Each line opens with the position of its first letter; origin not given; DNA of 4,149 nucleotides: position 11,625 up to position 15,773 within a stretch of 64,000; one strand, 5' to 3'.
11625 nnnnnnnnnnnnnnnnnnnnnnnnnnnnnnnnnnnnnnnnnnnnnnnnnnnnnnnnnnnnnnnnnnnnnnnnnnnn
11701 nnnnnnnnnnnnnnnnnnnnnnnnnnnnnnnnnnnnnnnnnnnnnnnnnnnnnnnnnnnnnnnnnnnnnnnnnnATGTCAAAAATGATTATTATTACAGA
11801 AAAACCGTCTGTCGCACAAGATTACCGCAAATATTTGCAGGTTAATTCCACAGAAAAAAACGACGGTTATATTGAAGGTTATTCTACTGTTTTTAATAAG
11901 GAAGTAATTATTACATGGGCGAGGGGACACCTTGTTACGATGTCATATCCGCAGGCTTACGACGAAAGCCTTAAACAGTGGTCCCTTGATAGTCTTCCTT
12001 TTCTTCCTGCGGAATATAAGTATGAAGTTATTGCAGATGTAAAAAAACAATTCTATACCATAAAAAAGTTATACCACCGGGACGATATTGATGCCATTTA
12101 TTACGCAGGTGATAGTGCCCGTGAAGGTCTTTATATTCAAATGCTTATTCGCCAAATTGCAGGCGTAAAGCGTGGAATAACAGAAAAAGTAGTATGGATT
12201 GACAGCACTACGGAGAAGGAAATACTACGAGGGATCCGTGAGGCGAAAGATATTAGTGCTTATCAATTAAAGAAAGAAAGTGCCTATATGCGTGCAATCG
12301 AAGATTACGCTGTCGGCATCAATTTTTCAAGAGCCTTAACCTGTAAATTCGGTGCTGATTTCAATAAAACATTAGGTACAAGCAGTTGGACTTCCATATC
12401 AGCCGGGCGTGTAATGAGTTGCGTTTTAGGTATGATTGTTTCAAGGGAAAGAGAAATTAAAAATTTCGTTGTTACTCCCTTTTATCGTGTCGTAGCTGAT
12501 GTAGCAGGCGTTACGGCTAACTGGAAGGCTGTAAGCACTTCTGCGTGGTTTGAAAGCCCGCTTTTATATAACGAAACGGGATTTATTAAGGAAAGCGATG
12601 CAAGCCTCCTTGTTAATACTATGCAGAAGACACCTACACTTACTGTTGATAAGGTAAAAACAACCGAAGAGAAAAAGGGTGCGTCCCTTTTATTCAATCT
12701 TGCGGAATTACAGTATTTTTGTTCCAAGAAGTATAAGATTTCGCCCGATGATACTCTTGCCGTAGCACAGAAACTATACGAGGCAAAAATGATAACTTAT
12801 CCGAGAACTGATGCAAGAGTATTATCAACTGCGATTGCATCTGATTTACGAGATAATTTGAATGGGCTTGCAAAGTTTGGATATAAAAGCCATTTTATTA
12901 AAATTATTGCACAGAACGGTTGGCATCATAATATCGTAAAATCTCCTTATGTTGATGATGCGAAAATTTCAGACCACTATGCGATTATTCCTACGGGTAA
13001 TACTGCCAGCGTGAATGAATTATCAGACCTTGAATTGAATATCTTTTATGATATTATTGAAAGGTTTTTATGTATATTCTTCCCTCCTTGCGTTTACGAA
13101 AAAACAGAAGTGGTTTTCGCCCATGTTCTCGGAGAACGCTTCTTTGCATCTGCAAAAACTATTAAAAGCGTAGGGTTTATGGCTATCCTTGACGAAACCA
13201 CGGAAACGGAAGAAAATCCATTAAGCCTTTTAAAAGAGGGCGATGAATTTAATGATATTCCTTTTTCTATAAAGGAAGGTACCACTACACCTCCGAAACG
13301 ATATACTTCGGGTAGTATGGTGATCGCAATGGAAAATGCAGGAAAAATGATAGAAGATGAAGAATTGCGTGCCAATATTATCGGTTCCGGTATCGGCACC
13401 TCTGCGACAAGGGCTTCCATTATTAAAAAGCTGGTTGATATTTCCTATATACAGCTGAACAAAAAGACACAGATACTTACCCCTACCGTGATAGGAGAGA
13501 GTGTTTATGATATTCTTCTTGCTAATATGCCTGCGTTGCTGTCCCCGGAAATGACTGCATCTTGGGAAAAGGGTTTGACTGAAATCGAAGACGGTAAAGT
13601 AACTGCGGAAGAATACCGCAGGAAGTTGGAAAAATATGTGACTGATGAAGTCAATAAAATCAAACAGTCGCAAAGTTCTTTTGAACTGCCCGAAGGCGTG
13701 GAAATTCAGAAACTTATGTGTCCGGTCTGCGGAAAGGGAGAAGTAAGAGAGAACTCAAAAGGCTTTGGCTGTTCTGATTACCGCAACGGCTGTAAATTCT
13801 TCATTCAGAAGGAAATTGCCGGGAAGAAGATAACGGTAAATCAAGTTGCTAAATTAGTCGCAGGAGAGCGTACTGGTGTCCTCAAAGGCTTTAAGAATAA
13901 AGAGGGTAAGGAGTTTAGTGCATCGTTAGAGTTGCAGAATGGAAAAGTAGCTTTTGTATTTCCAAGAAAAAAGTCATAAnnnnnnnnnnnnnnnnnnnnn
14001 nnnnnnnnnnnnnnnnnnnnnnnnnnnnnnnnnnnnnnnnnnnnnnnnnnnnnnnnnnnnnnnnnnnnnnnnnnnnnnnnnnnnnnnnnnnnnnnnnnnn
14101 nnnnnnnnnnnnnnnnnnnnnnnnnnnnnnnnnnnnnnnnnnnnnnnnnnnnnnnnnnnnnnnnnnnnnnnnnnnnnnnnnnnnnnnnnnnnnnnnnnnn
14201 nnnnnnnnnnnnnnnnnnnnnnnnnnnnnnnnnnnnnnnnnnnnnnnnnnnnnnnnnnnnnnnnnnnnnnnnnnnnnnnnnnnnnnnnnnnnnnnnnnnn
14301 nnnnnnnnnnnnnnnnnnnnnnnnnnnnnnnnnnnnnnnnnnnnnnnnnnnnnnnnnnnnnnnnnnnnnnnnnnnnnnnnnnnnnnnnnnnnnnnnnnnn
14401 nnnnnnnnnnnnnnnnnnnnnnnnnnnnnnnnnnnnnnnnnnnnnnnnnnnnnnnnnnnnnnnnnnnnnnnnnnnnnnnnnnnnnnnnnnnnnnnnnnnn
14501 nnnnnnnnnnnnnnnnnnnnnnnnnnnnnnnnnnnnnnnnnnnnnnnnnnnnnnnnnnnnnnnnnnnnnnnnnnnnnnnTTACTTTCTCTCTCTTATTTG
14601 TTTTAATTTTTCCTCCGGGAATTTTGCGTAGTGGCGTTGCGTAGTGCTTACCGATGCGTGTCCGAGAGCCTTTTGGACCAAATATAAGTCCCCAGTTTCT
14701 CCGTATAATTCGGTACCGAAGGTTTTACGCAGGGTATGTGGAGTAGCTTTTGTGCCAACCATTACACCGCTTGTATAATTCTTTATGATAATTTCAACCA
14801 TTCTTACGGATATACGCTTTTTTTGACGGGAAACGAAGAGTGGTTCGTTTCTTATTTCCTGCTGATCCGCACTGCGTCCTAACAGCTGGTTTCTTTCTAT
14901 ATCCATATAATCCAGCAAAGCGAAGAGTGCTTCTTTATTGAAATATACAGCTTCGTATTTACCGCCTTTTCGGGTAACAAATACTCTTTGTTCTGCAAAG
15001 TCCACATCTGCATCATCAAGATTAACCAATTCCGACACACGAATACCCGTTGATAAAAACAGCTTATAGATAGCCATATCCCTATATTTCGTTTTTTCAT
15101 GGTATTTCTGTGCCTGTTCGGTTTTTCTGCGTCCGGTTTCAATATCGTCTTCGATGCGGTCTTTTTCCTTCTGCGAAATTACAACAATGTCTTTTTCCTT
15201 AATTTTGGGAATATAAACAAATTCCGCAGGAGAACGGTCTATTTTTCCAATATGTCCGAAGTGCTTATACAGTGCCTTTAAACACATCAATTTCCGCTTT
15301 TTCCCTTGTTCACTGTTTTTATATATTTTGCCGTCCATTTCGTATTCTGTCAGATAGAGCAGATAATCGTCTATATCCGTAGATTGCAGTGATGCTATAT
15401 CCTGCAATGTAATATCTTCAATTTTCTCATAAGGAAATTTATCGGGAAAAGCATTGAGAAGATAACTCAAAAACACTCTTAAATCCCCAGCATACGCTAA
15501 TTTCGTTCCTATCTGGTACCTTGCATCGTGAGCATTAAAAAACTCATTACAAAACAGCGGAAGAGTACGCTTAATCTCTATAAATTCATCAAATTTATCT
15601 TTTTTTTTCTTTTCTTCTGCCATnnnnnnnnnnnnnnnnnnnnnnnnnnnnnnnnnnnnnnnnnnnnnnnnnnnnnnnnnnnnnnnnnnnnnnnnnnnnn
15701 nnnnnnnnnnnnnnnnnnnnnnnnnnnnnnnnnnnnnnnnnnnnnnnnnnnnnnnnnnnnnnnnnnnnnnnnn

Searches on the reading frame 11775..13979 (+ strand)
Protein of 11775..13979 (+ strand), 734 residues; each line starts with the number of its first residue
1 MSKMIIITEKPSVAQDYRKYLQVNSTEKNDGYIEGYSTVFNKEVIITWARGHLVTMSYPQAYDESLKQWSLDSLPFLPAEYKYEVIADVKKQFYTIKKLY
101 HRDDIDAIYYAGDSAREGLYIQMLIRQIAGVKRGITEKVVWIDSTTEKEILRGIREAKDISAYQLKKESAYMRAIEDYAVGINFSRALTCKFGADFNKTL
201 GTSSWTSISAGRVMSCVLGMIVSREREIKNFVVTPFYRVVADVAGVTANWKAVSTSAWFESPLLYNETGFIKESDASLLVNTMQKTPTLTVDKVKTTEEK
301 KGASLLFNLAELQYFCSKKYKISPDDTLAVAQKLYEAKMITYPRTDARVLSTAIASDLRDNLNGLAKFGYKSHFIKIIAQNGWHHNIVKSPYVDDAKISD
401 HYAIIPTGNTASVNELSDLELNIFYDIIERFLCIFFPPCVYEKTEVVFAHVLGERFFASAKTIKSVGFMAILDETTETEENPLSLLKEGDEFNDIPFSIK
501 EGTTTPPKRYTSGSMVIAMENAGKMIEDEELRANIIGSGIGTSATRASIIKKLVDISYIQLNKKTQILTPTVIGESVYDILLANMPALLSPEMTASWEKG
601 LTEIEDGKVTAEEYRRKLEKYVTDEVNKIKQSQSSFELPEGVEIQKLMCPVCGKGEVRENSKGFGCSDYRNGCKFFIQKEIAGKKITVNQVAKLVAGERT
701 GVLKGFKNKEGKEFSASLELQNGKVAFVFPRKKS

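Call 12: search_protein_families(library=phrogs, proteins=[window:11775-13979:+], max_evalue=0.00001)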
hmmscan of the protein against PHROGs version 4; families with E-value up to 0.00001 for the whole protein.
window:11775-13979:+ (734 aa): 1 family
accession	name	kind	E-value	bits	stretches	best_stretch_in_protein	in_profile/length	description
phrog_13226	-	unknown function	4.3e-128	429.9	1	3-682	2-659/726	-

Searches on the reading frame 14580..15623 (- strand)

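Call 13: search_protein_families(library=phrogs, proteins=[window:14580-15623:-], max_evalue=0.00001)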
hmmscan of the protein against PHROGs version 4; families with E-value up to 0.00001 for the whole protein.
window:14580-15623:- (347 aa): 3 families
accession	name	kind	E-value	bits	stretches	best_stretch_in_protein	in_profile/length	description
phrog_216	-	integration and excision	3.3e-34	119.3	1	167-343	60-232/301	integrase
phrog_1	-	integration and excision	6.2e-32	112.6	1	20-342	165-443/611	integrase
phrog_7269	-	integration and excision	4.4e-07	30.7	1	271-341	8-75/89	integrase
